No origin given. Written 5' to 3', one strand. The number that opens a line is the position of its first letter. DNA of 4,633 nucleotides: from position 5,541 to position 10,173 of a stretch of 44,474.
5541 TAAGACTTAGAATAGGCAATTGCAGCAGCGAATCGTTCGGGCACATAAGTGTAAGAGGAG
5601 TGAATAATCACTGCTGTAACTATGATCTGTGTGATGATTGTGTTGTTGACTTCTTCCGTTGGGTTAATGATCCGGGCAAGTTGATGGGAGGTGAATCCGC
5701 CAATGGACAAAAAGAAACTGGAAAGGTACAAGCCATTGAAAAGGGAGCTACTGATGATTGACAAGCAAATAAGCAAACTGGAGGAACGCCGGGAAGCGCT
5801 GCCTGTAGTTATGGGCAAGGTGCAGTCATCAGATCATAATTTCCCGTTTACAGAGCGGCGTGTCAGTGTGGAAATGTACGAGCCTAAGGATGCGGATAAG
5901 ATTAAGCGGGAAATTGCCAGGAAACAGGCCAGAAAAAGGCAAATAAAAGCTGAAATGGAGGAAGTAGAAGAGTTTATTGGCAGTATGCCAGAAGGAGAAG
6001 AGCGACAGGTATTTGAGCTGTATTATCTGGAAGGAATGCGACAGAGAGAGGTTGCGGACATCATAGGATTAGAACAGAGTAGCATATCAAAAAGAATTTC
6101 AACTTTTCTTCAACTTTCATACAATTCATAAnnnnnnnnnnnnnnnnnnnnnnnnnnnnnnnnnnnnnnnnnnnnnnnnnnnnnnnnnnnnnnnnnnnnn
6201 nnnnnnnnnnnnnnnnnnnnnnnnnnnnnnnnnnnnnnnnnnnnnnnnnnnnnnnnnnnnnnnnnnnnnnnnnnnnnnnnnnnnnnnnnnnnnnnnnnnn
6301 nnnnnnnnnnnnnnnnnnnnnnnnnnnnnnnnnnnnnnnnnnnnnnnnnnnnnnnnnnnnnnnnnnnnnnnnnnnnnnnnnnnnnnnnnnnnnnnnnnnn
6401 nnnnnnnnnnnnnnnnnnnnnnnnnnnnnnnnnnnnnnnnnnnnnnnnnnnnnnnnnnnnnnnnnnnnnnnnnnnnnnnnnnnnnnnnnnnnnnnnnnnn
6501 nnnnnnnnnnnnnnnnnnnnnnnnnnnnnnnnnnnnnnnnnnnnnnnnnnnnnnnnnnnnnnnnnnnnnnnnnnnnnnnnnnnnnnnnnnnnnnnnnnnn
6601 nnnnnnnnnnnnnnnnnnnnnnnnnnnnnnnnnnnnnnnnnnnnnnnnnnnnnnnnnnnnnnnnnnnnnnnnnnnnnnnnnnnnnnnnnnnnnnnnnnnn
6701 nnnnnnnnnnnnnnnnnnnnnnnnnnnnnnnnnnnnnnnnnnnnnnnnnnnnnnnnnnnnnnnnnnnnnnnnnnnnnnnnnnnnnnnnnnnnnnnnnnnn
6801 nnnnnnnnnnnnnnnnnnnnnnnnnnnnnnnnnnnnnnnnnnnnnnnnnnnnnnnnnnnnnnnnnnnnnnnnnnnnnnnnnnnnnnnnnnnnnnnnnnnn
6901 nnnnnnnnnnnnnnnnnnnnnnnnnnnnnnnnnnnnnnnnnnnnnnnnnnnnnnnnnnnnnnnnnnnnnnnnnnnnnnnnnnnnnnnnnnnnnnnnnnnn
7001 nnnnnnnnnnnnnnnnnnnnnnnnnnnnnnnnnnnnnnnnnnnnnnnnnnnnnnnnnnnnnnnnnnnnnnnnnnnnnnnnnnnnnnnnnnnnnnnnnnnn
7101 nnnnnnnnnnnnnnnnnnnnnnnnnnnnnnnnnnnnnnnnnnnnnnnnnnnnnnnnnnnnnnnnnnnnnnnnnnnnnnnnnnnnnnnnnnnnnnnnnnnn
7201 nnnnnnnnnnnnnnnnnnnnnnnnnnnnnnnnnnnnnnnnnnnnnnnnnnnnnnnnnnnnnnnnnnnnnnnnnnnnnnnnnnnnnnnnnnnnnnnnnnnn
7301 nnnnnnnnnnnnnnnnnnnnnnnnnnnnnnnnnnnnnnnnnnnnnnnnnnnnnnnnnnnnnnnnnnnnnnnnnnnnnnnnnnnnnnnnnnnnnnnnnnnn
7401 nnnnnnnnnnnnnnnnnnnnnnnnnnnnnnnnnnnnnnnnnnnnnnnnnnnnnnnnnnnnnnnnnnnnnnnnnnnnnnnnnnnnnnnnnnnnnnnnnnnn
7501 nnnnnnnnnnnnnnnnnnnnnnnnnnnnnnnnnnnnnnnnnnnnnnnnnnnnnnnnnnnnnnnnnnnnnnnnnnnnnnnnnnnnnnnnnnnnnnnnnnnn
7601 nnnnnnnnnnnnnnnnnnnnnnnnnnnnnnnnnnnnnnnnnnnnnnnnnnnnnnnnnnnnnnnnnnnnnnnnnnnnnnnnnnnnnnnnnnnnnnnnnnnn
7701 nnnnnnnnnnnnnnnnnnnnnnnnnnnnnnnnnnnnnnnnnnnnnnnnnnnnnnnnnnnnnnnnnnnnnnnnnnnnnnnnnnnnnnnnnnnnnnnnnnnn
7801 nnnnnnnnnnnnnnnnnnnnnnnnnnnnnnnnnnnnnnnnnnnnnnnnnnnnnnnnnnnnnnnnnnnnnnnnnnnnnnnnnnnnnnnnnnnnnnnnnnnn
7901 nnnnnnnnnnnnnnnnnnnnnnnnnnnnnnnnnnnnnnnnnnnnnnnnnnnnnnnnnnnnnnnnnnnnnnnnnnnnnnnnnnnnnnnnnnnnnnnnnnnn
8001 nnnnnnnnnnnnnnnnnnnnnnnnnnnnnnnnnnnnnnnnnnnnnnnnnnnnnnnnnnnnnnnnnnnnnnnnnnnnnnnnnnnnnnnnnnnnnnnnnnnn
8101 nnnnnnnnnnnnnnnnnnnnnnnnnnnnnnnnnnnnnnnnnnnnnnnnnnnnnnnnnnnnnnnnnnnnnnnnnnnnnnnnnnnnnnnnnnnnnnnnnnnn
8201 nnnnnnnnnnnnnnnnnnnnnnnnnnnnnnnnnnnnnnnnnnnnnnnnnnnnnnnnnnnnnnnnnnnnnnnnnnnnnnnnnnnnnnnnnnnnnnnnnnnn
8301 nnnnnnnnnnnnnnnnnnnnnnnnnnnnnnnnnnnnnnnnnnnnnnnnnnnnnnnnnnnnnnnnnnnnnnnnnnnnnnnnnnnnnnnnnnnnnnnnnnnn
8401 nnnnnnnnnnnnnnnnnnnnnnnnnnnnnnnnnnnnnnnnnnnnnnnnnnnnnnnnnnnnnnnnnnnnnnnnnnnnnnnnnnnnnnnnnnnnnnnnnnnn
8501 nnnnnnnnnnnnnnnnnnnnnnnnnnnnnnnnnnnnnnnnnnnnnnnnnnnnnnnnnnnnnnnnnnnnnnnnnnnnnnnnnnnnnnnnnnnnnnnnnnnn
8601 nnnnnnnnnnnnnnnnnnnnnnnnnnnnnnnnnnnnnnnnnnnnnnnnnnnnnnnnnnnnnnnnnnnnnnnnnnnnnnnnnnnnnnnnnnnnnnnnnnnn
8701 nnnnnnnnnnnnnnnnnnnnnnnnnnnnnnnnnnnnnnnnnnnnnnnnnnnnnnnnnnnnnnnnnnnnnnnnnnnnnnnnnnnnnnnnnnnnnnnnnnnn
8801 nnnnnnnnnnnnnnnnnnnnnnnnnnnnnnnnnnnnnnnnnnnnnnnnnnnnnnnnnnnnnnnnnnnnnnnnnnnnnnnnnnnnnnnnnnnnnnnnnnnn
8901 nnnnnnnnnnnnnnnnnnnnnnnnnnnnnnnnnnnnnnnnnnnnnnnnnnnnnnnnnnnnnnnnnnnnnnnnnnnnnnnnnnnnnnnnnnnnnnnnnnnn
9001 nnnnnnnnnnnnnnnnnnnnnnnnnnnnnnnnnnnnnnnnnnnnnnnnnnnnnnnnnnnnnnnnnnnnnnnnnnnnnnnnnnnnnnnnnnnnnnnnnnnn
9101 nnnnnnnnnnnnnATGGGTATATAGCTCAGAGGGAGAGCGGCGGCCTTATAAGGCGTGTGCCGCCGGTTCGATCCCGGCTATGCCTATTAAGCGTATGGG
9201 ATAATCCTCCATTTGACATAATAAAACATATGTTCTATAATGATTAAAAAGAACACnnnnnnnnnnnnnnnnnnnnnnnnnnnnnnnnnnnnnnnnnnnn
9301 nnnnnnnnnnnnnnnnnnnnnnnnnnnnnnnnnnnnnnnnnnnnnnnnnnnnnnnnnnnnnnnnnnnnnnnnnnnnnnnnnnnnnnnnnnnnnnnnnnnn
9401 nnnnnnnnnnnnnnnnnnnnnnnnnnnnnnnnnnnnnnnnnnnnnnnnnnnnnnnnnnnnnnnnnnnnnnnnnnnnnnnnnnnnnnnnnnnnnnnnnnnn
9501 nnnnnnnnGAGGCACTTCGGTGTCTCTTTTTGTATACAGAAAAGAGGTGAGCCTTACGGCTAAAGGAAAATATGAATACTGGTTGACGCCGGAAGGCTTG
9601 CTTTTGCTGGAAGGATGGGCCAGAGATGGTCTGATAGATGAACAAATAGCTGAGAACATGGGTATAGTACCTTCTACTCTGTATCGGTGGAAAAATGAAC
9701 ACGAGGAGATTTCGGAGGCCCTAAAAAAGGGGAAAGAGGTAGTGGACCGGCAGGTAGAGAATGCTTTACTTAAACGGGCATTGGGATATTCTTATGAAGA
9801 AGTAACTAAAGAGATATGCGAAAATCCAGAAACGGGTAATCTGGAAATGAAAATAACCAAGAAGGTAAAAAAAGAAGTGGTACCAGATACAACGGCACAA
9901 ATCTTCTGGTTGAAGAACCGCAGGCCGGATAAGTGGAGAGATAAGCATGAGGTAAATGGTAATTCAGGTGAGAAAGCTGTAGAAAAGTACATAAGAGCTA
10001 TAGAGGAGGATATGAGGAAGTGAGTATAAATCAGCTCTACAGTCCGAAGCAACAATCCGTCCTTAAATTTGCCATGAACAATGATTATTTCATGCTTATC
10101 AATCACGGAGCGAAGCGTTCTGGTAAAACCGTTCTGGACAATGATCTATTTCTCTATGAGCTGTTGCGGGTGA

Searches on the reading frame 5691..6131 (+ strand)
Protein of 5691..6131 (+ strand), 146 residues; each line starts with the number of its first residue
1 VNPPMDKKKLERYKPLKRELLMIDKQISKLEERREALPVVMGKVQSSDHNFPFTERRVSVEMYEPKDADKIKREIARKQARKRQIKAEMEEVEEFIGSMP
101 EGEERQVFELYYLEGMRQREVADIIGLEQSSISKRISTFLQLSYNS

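Call 12: search_protein_families(library=pfam, proteins=[window:5691-6131:+], max_evalue=0.01)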
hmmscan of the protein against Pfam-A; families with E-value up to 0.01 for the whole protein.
window:5691-6131:+ (146 aa): 4 families
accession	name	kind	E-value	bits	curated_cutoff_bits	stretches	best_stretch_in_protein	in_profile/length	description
PF08281.18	Sigma70_r4_2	-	4.3e-07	29.9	25.7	1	91-137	3-48/54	Sigma-70, region 4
PF04545.22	Sigma70_r4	-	5.5e-06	26.2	24.1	1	103-137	8-42/50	Sigma-70, region 4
PF16326.10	ABC_tran_CTD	-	0.0047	17.6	32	0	16-41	6-31/69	ABC transporter C-terminal domain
PF22233.2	PhyR_sigma-like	-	0.0097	16.1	27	0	104-134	8-38/50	Response regulator PhyR, sigma-like domain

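Call 13: search_protein_families(library=phrogs, proteins=[window:5691-6131:+], max_evalue=0.001)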
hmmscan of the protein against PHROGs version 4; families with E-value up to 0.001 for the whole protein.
window:5691-6131:+ (146 aa): 4 families
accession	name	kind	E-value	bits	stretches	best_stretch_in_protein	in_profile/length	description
phrog_36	-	transcription regulation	1.1e-17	65.4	1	7-141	57-181/220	transcriptional regulator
phrog_1740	-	transcription regulation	7.3e-07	29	1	55-139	128-208/567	RNA polymerase sigma factor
phrog_11138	-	unknown function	8e-06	27.2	1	65-138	56-130/142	-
phrog_248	-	transcription regulation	0.00045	21.3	1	76-135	75-126/161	transcriptional activator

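Call 14: find_related_loci(query=window:5691-6131:+, collection=viral_contigs, flank=4000)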
Query window:5691-6131:+ (146 aa) in viral_contigs; peptide patterns used: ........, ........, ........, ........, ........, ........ (x = any residue, [..] = any of these).
39 stretches matched a pattern; 3 encode a relative of the query (tblastn E <= 1e-3); 3 distinct loci.
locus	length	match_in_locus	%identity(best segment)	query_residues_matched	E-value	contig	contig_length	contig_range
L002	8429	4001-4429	100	4-146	8e-93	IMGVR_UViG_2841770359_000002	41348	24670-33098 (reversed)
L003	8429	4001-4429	81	4-146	2e-76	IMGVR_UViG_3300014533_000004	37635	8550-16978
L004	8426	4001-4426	81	5-146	1e-73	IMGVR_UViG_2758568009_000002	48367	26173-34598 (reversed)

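Call 38: find_homologous_proteins(query=window:5691-6131:+, max_evalue=0.00001)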
Query window:5691-6131:+ (146 aa): 64 proteins with E <= 0.00001 among 95 candidates.
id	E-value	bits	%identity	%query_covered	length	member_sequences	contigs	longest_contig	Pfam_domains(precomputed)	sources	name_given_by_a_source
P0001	3.5e-80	284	99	97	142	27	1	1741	PF04545.23,PF08281.19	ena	-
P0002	2.3e-79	282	99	97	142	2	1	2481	PF04545.23,PF08281.19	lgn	-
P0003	9.4e-73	260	90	97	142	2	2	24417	PF04545.23,PF08281.19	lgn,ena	-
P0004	4.4e-70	252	86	97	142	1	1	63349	PF08281.19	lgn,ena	-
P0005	1.4e-69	250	86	97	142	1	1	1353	PF08281.19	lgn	-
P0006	1.9e-69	250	85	97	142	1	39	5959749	PF08281.19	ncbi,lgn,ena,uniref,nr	ncbi:sigma factor-like helix-turn-helix DNA-binding protein [uncultured Blautia sp.]|uniref:sigma fa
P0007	2.2e-68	246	85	97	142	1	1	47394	PF08281.19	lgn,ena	-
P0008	1.3e-67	244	85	97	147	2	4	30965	PF04545.23,PF08281.19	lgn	-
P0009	1.3e-67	244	85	97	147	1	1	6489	PF04545.23,PF08281.19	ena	-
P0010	2.9e-67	243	83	97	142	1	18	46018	PF08281.19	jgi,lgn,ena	jgi:RNA polymerase sigma factor (sigma-70 family)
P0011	3.7e-67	242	85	97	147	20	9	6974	PF04545.23,PF08281.19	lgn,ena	-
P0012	4.9e-67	242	84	97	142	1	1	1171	PF08281.19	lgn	-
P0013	7.0e-67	241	82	97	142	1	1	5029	PF08281.19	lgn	-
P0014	7.8e-67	241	82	97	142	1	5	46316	PF08281.19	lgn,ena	-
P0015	2.3e-66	240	82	97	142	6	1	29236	PF08281.19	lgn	-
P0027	1.1e-55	205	67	97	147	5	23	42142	PF04545.23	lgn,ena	-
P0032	9.4e-46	173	63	97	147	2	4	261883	PF04545.23,PF08281.19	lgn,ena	-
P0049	1.5e-39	153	56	97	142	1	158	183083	PF08281.19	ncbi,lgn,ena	-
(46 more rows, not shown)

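Call 39: find_encoding_contigs(protein=P0049, flank=3500, max_places=3)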
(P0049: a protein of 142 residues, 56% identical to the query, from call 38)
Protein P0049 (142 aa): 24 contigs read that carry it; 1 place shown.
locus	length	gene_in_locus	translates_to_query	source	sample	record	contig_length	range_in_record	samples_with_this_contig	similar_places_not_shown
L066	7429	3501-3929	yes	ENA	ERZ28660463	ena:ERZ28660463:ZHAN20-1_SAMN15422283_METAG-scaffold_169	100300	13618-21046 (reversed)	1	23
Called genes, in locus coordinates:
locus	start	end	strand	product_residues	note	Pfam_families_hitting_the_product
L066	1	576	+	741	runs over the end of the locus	PF08707:PriCT_2, PF13481:AAA_25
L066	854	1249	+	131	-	PF05866:RusA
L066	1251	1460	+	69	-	-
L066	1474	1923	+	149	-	-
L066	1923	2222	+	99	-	-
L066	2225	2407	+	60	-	PF14354:Lar_restr_allev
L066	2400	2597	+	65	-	-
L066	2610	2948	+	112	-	PF04448:DUF551 (faint)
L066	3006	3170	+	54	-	-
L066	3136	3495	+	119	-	-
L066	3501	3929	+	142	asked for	PF08281:Sigma70_r4_2 (weak)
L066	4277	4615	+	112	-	-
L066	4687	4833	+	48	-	-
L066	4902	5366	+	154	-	-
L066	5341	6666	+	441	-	PF03237:Terminase_6N, PF04466:Terminase_3 (weak)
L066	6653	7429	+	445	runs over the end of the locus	-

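Call 40: find_encoding_contigs(protein=P0032, flank=3500, max_places=2)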
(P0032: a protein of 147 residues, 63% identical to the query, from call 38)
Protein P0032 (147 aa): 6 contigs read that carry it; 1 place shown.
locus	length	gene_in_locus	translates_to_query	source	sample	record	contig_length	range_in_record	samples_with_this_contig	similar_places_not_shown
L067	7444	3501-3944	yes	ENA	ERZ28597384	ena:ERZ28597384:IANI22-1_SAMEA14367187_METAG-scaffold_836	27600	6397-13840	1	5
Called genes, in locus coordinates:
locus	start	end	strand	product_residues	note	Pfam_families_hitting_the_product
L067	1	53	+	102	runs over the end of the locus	-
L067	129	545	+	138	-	-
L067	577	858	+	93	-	-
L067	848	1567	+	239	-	PF19808:DUF6291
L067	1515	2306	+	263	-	PF01695:IstB_IS21, PF00308:Bac_DnaA (weak)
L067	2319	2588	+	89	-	-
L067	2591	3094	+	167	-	-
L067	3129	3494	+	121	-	PF22811:Zn_ribbon_NrdR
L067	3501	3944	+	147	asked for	PF04545:Sigma70_r4 (faint), PF08281:Sigma70_r4_2 (weak)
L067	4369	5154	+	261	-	PF06056:Terminase_5, PF10668:Phage_terminase (weak)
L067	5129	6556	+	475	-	PF03237:Terminase_6N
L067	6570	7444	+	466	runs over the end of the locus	PF05133:SPP1_portal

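Call 41: find_encoding_contigs(protein=P0027, flank=3500, max_places=3)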
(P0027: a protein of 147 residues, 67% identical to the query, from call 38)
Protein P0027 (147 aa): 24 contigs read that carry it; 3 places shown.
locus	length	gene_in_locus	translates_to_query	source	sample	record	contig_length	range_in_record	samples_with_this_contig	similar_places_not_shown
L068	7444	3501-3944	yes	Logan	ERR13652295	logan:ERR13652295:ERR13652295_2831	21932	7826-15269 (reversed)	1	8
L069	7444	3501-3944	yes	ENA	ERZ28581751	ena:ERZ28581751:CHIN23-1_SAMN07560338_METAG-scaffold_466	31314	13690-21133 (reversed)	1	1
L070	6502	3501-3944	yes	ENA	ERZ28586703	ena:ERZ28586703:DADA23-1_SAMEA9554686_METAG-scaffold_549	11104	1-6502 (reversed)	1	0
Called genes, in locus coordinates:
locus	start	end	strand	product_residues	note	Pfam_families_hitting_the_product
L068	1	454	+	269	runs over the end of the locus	PF02086:MethyltransfD12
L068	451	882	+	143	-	-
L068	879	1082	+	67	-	-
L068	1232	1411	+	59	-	-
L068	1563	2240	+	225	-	-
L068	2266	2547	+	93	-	PF04014:MazE_antitoxin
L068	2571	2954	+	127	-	-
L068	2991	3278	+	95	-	-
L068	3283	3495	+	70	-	-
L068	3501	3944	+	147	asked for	PF04545:Sigma70_r4 (weak)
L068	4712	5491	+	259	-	PF13676:TIR_2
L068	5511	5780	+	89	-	PF24043:DUF7352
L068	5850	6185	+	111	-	-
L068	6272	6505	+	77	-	PF01726:LexA_DNA_bind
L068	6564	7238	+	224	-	PF10668:Phage_terminase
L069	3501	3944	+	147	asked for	PF04545:Sigma70_r4 (weak)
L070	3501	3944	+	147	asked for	PF04545:Sigma70_r4 (weak)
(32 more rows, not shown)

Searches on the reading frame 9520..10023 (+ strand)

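Call 12: search_protein_families(library=pfam, proteins=[window:9520-10023:+], max_evalue=0.01)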
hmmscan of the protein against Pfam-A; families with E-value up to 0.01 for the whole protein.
window:9520-10023:+ (167 aa): 5 families
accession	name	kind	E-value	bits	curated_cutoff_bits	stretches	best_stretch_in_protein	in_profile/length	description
PF01527.26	HTH_Tnp_1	-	2.4e-07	31.3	24.1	1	42-88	28-74/75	Transposase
PF13384.12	HTH_23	-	3.9e-05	23.8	24.6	1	35-61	15-41/50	Homeodomain-like domain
PF13022.12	HTH_Tnp_1_2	-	6.7e-05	23.4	27.9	1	41-81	30-70/122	Helix-turn-helix of insertion element transposase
PF13551.12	HTH_29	-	0.00064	20.2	28.1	1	41-70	16-46/64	Winged helix-turn helix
PF06056.18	Terminase_5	-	0.0012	19.1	20.3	0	41-63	17-39/58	Putative ATPase subunit of terminase (gpP-like)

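Call 13: search_protein_families(library=phrogs, proteins=[window:9520-10023:+], max_evalue=0.001)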
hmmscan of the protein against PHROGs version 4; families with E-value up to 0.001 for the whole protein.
window:9520-10023:+ (167 aa): 6 families
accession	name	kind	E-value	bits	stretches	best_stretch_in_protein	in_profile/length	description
phrog_309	-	head and packaging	3.9e-66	225.2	1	14-154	134-265/319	terminase small subunit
phrog_28310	-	unknown function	2.3e-28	99.3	1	17-87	3-73/76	-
phrog_23444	-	head and packaging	1.3e-19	71.5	1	42-141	2-100/126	terminase small subunit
phrog_4102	-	head and packaging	2.8e-08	35.1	1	30-163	23-137/166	terminase small subunit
phrog_4044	-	head and packaging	1.3e-05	25.7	1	42-150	44-139/180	terminase small subunit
phrog_2538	-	head and packaging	0.00043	21.4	0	38-81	19-62/129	terminase small subunit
